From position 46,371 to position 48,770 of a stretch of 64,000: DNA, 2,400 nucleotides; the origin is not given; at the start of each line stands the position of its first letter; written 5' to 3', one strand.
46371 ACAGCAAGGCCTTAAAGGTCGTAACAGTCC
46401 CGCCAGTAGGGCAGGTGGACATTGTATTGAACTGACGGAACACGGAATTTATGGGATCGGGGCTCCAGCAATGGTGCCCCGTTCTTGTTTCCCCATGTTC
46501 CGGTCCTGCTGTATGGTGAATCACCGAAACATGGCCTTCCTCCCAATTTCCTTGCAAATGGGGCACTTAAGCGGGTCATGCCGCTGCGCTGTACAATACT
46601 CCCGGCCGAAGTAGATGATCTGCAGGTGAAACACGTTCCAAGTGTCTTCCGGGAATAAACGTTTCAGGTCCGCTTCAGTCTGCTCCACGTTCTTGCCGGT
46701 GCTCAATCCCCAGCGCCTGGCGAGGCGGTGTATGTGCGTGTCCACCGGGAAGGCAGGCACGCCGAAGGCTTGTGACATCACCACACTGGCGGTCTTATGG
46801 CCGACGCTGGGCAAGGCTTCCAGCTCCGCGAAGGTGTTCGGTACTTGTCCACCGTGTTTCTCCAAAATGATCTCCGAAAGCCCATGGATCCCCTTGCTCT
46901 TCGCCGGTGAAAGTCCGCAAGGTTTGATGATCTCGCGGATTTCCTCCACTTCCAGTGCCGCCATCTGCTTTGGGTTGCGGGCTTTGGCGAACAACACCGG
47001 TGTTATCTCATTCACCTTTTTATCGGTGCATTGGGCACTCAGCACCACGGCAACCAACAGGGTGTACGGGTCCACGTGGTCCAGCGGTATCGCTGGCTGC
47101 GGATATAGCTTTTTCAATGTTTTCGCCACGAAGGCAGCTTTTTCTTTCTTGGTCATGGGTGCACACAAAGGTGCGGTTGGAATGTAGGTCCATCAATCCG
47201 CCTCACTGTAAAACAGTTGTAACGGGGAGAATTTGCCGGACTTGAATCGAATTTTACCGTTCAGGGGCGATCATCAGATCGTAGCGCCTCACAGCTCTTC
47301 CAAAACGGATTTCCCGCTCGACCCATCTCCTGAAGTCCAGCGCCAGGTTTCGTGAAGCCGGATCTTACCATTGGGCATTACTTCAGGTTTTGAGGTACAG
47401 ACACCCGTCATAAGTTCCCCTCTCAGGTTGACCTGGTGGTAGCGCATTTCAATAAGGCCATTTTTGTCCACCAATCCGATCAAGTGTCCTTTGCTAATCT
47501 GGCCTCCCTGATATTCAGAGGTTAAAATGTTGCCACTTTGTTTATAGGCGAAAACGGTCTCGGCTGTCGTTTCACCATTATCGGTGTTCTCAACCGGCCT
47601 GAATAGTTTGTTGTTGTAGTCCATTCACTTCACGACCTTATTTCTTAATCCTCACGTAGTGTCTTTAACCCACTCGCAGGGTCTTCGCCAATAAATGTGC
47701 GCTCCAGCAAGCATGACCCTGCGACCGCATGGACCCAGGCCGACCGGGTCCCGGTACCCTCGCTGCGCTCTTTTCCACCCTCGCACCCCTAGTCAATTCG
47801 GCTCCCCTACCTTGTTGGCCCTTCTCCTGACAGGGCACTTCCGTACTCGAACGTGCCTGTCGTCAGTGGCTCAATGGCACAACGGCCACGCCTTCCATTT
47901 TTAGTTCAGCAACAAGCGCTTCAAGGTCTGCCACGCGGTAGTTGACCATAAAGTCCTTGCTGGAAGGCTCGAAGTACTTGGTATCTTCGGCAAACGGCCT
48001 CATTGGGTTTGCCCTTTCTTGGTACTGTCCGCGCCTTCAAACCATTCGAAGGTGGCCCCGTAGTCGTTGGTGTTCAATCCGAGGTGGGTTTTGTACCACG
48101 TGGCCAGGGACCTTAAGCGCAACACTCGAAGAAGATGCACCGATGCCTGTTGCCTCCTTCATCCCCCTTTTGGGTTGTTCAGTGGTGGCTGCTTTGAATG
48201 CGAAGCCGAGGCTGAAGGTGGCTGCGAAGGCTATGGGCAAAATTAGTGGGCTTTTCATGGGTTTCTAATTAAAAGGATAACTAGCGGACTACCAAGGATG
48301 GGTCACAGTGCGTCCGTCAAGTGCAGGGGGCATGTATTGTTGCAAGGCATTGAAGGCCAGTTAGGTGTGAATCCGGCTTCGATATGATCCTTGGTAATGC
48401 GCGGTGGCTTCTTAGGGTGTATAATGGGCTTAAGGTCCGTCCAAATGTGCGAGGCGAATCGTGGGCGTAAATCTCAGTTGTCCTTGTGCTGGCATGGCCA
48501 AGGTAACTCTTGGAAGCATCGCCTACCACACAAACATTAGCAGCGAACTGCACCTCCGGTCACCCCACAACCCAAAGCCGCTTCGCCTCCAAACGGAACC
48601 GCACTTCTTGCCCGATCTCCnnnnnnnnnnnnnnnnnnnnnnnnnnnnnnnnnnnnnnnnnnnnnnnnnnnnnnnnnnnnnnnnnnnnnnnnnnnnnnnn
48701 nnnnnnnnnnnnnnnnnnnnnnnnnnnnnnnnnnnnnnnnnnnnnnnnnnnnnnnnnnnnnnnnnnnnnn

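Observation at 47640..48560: Decayed mobile-element scar: integrase box II remnant plus multiply frameshifted VOC gene, and no intact gene in about 900 nt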

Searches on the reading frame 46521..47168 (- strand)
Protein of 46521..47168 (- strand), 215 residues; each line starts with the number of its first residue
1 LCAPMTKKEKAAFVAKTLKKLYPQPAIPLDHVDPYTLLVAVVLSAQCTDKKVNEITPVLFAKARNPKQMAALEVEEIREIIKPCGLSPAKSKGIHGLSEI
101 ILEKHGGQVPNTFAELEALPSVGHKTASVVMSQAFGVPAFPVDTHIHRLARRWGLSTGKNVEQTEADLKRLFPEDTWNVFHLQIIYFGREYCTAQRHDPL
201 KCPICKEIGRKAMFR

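Call 5: search_protein_families(library=pfam, max_evalue=1, proteins=[window:46521-47168:-])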
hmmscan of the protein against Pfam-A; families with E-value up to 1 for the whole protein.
window:46521-47168:- (215 aa): 6 families
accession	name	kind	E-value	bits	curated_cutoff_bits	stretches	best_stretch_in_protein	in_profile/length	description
PF00730.31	HhH-GPD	-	3.2e-24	85.8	26.2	1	39-173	1-107/108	HhH-GPD superfamily base excision DNA repair protein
PF00633.29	HHH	-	0.00012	22.2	24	1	105-132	2-29/30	Helix-hairpin-helix motif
PF09674.15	DUF2400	-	0.097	13.1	25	1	140-173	171-209/225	Protein of unknown function (DUF2400)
PF15801.11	zf-C6H2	-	0.16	12.6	30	1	192-214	6-28/47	zf-MYND-like zinc finger, mRNA-binding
PF21176.3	RecR_HhH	-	0.17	12.1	27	1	115-127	7-19/45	RecR, helix-hairpin-helix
PF11829.13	DUF3349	-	0.23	12.7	28.3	1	18-95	10-79/94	Protein of unknown function (DUF3349)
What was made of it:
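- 46521..47168 (-): Right anchor: endonuclease III (nth). Pfam HhH-GPD 3.2e-24 (call 5).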

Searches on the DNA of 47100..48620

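Call 59: search_rna_families(source=window, start=47100, end=48620, threshold=evalue, max_evalue=1)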
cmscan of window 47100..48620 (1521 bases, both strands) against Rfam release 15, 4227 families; matches with E-value up to 1: 0.
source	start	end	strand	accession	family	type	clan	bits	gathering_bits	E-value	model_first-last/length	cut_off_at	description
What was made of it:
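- There are no Rfam matches even at E <= 1 (call 59).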

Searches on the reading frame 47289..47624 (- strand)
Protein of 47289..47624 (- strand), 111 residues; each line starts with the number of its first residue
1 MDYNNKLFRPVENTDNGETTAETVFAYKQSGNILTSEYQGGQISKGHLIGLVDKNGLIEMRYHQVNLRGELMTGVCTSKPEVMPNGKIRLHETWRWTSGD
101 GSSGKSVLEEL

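Call 5: search_protein_families(library=pfam, max_evalue=1, proteins=[window:47289-47624:-])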
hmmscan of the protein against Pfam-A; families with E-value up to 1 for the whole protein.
window:47289-47624:- (111 aa): 0 families

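Call 9: find_encoding_contigs(protein=window:47289-47624:-, flank=6000, max_places=8)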
Protein window:47289-47624:- (111 aa): no gene with exactly this product is on record in the collection.

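Call 18: search_protein_families(library=ncbifam, max_evalue=10, proteins=[window:47289-47624:-])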
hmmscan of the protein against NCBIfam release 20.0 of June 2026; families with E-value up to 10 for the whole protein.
window:47289-47624:- (111 aa): 0 families

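Call 43: find_homologous_proteins(query=window:47289-47624:-, max_evalue=0.001)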
Query window:47289-47624:- (111 aa): 3803 proteins with E <= 0.001 among 3804 candidates; the best 120 are listed.
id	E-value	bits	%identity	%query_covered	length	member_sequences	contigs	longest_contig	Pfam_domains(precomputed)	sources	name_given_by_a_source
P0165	3.9e-69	248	100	100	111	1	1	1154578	PF26421.1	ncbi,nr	ncbi:MAG: n-acetylglutamate synthase [Flavobacteriales bacterium]|nr:n-acetylglutamate synthase [Fla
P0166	2.6e-68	245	99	100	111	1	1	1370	PF26421.1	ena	-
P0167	7.1e-68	244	98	100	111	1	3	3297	PF26421.1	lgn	-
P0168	1.0e-67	243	97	100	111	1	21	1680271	PF26421.1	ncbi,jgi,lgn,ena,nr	ncbi:MAG: n-acetylglutamate synthase [Flavobacteriales bacterium]|jgi:hypothetical protein|nr:n-acet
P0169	1.3e-67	243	98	100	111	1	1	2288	PF26421.1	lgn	-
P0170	1.8e-67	242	96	100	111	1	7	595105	PF26421.1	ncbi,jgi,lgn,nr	ncbi:MAG: n-acetylglutamate synthase [Flavobacteriales bacterium]|jgi:hypothetical protein|nr:n-acet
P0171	2.7e-67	242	96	100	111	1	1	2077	PF26421.1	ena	-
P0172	7.0e-67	240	95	100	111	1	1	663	PF26421.1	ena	-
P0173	1.3e-66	239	96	100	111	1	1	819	PF26421.1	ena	-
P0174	2.4e-54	200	78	100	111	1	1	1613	PF26421.1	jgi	-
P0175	3.1e-54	200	78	100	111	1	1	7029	PF26421.1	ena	-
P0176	1.9e-53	197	75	100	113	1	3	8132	PF26421.1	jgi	jgi:hypothetical protein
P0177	1.9e-53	197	77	100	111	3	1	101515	PF26421.1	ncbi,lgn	ncbi:MAG: n-acetylglutamate synthase [Cyclobacteriaceae bacterium]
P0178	2.3e-53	197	77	100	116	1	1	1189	PF26421.1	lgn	-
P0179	4.6e-53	196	77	100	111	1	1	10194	PF26421.1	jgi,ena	jgi:hypothetical protein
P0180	5.6e-53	196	76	100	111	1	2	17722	PF26421.1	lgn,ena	-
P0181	1.2e-52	194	76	100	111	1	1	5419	PF26421.1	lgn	-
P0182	1.5e-52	194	73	99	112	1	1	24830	PF26421.1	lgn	-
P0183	1.5e-52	194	73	99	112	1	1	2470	PF26421.1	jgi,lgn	jgi:hypothetical protein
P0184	1.5e-52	194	75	99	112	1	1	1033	PF26421.1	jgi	jgi:hypothetical protein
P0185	1.7e-52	194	76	100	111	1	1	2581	PF26421.1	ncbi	-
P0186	1.7e-52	194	78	100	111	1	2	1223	PF26421.1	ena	-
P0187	1.9e-52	194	76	100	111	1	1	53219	PF26421.1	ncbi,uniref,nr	ncbi:n-acetylglutamate synthase [Brumimicrobium mesophilum]|uniref:n-acetylglutamate synthase n=1 Ta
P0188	1.9e-52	194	77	100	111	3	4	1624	PF26421.1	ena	-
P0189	1.9e-52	194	76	100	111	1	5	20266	PF26421.1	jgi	-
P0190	2.0e-52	194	75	99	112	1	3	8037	PF26421.1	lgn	-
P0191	2.1e-52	194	77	100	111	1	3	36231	PF26421.1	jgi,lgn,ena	jgi:hypothetical protein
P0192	2.2e-52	194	72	100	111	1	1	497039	PF26421.1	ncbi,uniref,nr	ncbi:n-acetylglutamate synthase [Flavobacteriaceae bacterium S356]|uniref:N-acetylglutamate synthase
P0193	2.2e-52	194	72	100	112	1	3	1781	PF26421.1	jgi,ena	jgi:hypothetical protein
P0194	2.2e-52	194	76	100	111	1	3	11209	PF26421.1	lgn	-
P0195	2.5e-52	193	75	100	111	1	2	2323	PF26421.1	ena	-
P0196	2.7e-52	193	77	100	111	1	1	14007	PF26421.1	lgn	-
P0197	2.8e-52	193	77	100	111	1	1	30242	PF26421.1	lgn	-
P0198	2.9e-52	193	74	100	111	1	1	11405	PF26421.1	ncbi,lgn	ncbi:MAG: n-acetylglutamate synthase [Salibacteraceae bacterium]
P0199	3.0e-52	193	76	100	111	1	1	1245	PF26421.1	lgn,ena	-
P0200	3.3e-52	193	76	99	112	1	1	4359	PF26421.1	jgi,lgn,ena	-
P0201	3.4e-52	193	74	100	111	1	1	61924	PF26421.1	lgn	-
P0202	4.0e-52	193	75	100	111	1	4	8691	PF26421.1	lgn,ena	-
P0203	4.6e-52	193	77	100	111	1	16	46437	PF26421.1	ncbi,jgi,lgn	ncbi:MAG: hypothetical protein ACI9RU_002232 [Litorivivens sp.]|jgi:hypothetical protein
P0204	4.6e-52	193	75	100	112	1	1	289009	PF26421.1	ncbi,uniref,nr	ncbi:hypothetical protein [Pedobacter jeongneungensis]|uniref:hypothetical protein n=1 Tax=Pedobacte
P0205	4.7e-52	193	77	100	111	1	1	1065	PF26421.1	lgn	-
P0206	4.8e-52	193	75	99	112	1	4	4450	PF26421.1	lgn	-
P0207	5.1e-52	192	75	100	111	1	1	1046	PF26421.1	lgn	-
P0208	5.8e-52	192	77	100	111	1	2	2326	PF26421.1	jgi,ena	-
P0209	6.3e-52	192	74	100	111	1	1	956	PF26421.1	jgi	-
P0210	6.4e-52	192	74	100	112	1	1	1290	PF26421.1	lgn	-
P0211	6.5e-52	192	74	100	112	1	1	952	PF26421.1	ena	-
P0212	6.7e-52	192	75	100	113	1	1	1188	PF26421.1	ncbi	-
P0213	7.0e-52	192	74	100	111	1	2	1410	PF26421.1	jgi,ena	-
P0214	7.2e-52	192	74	100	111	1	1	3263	PF26421.1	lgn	-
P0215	7.8e-52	192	77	100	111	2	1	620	PF26421.1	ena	-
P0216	8.3e-52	192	77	100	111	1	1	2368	PF26421.1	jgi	-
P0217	8.5e-52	192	73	100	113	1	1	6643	PF26421.1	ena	-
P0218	8.8e-52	192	73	100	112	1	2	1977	PF26421.1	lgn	-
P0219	8.9e-52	192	74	100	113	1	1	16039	PF26421.1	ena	-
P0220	9.0e-52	192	73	100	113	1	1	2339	PF26421.1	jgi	-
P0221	9.2e-52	192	73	99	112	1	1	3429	PF26421.1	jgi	-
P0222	9.3e-52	192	77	100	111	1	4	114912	PF26421.1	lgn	-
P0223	9.7e-52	192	75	100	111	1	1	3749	PF26421.1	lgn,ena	-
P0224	9.8e-52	192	74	100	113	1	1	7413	PF26421.1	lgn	-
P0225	1.1e-51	191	73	100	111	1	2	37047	PF26421.1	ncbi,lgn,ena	-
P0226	1.1e-51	191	73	100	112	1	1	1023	PF26421.1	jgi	-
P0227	1.1e-51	191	77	100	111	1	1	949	PF26421.1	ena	-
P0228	1.3e-51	191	76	100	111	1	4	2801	PF26421.1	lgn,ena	-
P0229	1.3e-51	191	75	100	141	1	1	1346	PF26421.1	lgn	-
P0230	1.5e-51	191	74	100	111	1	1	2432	PF26421.1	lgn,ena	-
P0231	1.6e-51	191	74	100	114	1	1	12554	PF26421.1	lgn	-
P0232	1.7e-51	191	72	100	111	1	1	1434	PF26421.1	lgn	-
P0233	1.7e-51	191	75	99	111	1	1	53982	PF26421.1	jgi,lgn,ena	-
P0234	1.7e-51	191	75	100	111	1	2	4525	PF26421.1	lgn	-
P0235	1.7e-51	191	73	100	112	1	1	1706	PF26421.1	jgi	jgi:hypothetical protein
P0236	1.8e-51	191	73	100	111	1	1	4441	PF26421.1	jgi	jgi:hypothetical protein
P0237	1.8e-51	191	73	100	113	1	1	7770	PF26421.1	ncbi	-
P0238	1.9e-51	191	75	100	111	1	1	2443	PF26421.1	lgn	-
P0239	1.9e-51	191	73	100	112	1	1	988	PF26421.1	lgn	-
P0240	2.0e-51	191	76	100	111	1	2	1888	PF26421.1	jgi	-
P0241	2.2e-51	190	76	100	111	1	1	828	PF26421.1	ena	-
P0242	2.4e-51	190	76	100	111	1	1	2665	PF26421.1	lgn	-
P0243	2.6e-51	190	74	100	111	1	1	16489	PF26421.1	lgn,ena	-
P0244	2.8e-51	190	73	99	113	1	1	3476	PF26421.1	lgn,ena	-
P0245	2.8e-51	190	72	100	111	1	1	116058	PF26421.1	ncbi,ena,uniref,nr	ncbi:n-acetylglutamate synthase [Arenibacter sp. BSSL-BM3]|uniref:N-acetylglutamate synthase n=1 Tax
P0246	3.0e-51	190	72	100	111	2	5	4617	PF26421.1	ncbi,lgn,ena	-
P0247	3.1e-51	190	75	100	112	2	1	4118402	PF26421.1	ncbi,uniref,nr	ncbi:n-acetylglutamate synthase [Flagellimonas eckloniae]|uniref:N-acetylglutamate synthase n=1 Tax=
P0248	3.2e-51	190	74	100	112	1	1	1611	PF26421.1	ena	-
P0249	3.2e-51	190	75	100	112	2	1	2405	PF26421.1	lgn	-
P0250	3.3e-51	190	72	100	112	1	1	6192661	PF26421.1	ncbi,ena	-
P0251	3.3e-51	190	73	99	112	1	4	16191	PF26421.1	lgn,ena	-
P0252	3.3e-51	190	75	100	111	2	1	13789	PF26421.1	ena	-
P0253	3.4e-51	190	71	99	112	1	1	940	PF26421.1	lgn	-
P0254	3.6e-51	190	77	100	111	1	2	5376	PF26421.1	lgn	-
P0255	3.6e-51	190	76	100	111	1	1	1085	PF26421.1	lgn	-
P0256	3.7e-51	190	74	100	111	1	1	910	PF26421.1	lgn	-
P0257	3.7e-51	190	73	100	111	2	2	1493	PF26421.1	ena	-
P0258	3.7e-51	190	75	100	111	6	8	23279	PF26421.1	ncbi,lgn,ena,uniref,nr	ncbi:MAG TPA: hypothetical protein VNJ50_04785 [Gelidibacter sp.]|uniref:n-acetylglutamate synthase 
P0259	3.8e-51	190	72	100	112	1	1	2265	PF26421.1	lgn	-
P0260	3.9e-51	190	74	100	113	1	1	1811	PF26421.1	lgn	-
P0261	3.9e-51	190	76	100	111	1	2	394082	PF26421.1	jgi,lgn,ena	-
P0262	3.9e-51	190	76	100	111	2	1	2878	PF26421.1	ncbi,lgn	-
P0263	4.1e-51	190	73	100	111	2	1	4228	PF26421.1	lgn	-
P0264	4.2e-51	189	73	100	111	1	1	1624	PF26421.1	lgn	-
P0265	4.3e-51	189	73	100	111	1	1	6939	PF26421.1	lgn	-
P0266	4.4e-51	189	75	100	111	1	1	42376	PF26421.1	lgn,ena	-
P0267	4.7e-51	189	74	99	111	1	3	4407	PF26421.1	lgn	-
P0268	4.7e-51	189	76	100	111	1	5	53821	PF26421.1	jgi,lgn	jgi:hypothetical protein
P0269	4.7e-51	189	74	100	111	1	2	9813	PF26421.1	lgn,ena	-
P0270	5.2e-51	189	73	100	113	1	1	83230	PF26421.1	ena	-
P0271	5.4e-51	189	72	100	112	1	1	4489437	PF26421.1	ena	-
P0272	6.1e-51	189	73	99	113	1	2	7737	PF26421.1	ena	-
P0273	6.2e-51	189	76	100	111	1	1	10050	PF26421.1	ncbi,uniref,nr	ncbi:hypothetical protein [Psychroserpens jangbogonensis]|uniref:hypothetical protein n=1 Tax=Psychr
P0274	6.4e-51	189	74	100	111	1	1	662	PF26421.1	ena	-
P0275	6.5e-51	189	74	100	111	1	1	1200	PF26421.1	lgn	-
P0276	7.1e-51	189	73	100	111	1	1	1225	PF26421.1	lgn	-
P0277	7.3e-51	189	75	99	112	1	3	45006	PF26421.1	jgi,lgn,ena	-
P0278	7.4e-51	189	72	100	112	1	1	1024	PF26421.1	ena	-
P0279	7.5e-51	189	75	100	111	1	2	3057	PF26421.1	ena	-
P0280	7.7e-51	189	74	100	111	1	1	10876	PF26421.1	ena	-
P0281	7.8e-51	189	73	99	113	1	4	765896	PF26421.1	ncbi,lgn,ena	-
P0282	7.9e-51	189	73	100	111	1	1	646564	PF26421.1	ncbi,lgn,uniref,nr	ncbi:hypothetical protein SAMN04487910_2456 [Aquimarina amphilecti]|uniref:N-acetylglutamate synthas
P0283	8.5e-51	189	74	100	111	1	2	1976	PF26421.1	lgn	-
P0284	8.7e-51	188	73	99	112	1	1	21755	PF26421.1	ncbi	-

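Call 44: find_encoding_contigs(protein=P0167, flank=3500, max_places=4)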
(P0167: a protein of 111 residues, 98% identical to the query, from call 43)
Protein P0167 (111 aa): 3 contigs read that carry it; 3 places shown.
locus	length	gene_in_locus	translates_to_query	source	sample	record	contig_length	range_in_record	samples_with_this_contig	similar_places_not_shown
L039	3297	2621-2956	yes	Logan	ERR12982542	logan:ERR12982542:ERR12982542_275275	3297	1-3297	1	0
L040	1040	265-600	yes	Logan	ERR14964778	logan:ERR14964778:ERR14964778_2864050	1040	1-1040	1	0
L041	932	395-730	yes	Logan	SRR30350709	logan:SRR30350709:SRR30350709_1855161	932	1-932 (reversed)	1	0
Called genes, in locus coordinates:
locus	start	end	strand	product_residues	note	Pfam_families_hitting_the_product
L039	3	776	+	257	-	?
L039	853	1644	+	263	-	PF02463:SMC_N (faint), PF13476:AAA_23 (weak), PF00005:ABC_tran, PF13304:AAA_21, PF13175:AAA_15 (weak)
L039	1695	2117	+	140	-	-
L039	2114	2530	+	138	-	PF19654:DUF6157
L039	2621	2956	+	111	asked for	PF26421:Avidin_like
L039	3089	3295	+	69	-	?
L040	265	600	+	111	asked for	PF26421:Avidin_like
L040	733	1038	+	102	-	?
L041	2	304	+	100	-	?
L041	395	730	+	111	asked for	PF26421:Avidin_like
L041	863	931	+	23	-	?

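Call 45: find_encoding_contigs(protein=P0169, flank=3500, max_places=3)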
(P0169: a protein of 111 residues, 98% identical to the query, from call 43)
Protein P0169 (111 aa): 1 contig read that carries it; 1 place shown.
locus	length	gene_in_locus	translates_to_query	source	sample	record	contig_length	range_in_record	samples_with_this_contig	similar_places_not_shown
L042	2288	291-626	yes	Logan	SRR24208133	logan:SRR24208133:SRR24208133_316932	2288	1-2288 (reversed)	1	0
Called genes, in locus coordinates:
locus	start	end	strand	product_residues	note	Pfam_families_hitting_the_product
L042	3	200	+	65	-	?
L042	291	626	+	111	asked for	PF26421:Avidin_like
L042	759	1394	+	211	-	PF00730:HhH-GPD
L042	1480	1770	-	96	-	-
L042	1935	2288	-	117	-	?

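Call 46: find_encoding_contigs(protein=P0166, flank=3500, max_places=3)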
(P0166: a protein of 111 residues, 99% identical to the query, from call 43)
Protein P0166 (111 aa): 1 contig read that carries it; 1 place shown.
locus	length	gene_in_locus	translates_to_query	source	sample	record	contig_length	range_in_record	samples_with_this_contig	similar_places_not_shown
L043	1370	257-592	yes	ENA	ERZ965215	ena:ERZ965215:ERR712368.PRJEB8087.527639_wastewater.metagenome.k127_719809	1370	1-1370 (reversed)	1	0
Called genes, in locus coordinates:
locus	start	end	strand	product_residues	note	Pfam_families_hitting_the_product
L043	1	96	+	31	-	?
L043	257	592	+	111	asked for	PF26421:Avidin_like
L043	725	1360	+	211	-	PF00730:HhH-GPD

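Call 54: search_protein_families(library=pfam, proteins=[L039:853-1644:+, L039:1695-2117:+, L039:2114-2530:+], max_evalue=0.01)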
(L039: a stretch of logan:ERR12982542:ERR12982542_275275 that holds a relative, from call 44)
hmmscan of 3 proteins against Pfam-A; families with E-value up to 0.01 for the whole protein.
L039:853-1644:+ (263 aa): 10 families
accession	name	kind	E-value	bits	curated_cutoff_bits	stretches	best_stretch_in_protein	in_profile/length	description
PF13304.12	AAA_21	-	4.1e-14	53.8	27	2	131-220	212-304/304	AAA domain, putative AbiEii toxin, Type IV TA system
PF13175.12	AAA_15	-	4.3e-13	50.1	32.1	2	168-218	323-373/374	AAA ATPase domain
PF02463.25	SMC_N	-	1.9e-10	41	40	2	169-219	154-202/220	RecF/RecN/SMC N terminal domain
PF00005.33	ABC_tran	-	6.6e-08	33.7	25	1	38-183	15-136/137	ABC transporter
PF13476.12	AAA_23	-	3.6e-06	28.2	27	1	28-56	13-41/201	AAA domain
PF13401.12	AAA_22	-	0.00012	22.8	27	1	35-209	6-118/130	AAA domain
PF13191.12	AAA_16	-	0.00016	22.7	32.6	1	35-140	25-104/167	AAA ATPase domain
PF13555.12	AAA_29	-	0.001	19.2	27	1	36-55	24-43/61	P-loop containing region of AAA domain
PF13166.12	AAA_13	-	0.0071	15.5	36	0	38-55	20-37/713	AAA domain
PF05729.18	NACHT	-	0.0073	16.6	26.7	0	36-64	2-30/167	NACHT domain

L039:1695-2117:+ (140 aa): 0 families

L039:2114-2530:+ (138 aa): 1 family
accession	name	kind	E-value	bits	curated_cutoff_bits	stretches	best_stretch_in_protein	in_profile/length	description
PF19654.4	DUF6157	-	9e-66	220.4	27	1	3-138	1-136/136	Family of unknown function (DUF6157)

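Call 55: search_protein_families(library=padloc, proteins=[L039:853-1644:+, L039:1695-2117:+, L039:2114-2530:+, window:47289-47624:-], max_evalue=0.01)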
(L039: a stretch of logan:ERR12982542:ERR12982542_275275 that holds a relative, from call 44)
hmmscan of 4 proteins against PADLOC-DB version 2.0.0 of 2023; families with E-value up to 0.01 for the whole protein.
L039:853-1644:+ (263 aa): 140 families (the best 25 are shown)
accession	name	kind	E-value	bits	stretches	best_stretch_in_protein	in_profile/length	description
PDLC04135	mad3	-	2.5e-16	58.2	2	111-231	217-339/374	mads_3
PDLC02980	AriA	-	7.8e-16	56.9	2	102-220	177-304/304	-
PDLC04244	PDC-M01A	-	6.2e-15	53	2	152-226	321-400/482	-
PDLC04239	PDC-M01A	-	1.4e-13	48.2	2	170-218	407-455/552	-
PDLC00273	PtuA1|PtuA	-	2.6e-13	47.8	1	140-236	186-290/375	AAA ATPase domain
PDLC02979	AriA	-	3.5e-13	48.1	2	163-217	309-371/373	-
PDLC04235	PDC-M01A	-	4.2e-13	47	2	167-219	364-416/510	-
PDLC00303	PtuA1|PtuA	-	7.2e-13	46.4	2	164-220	227-283/386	AAA ATPase domain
PDLC02914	ATPase-Toprim_I-B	-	3.5e-12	44.2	1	146-220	175-249/443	-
PDLC00283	PtuA1|PtuA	-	4.1e-12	43.9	1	153-220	273-345/448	AAA ATPase domain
PDLC02981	AriAB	-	4.2e-12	43.6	1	152-220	305-378/694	-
PDLC00285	PtuA1|PtuA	-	6.4e-12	43.4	1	169-219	279-330/432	AAA ATPase domain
PDLC00293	PtuA1|PtuA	-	6.4e-12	43.2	2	131-220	290-387/527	AAA ATPase domain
PDLC00265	PtuA1|PtuA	-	8e-12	43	2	137-216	286-369/479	AAA ATPase domain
PDLC04164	AriA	-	2e-11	41.9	1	103-219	121-236/253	-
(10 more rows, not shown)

L039:1695-2117:+ (140 aa): 0 families

L039:2114-2530:+ (138 aa): 0 families

window:47289-47624:- (111 aa): 0 families

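Call 56: list_cluster_members(proteins=[P0165])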
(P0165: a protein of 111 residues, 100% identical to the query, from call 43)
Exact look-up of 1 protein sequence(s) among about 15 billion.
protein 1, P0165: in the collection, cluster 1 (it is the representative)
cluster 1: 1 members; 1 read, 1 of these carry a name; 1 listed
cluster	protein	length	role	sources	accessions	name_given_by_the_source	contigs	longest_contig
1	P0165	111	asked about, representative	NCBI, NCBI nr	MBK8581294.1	MAG: n-acetylglutamate synthase [Flavobacteriales bacterium] | n-acetylglutamate synthase [Flavobacteriales bacterium]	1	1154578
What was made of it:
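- The source protein MBK8581294.1 lies on a 1.15-Mb MAG contig (call 56).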
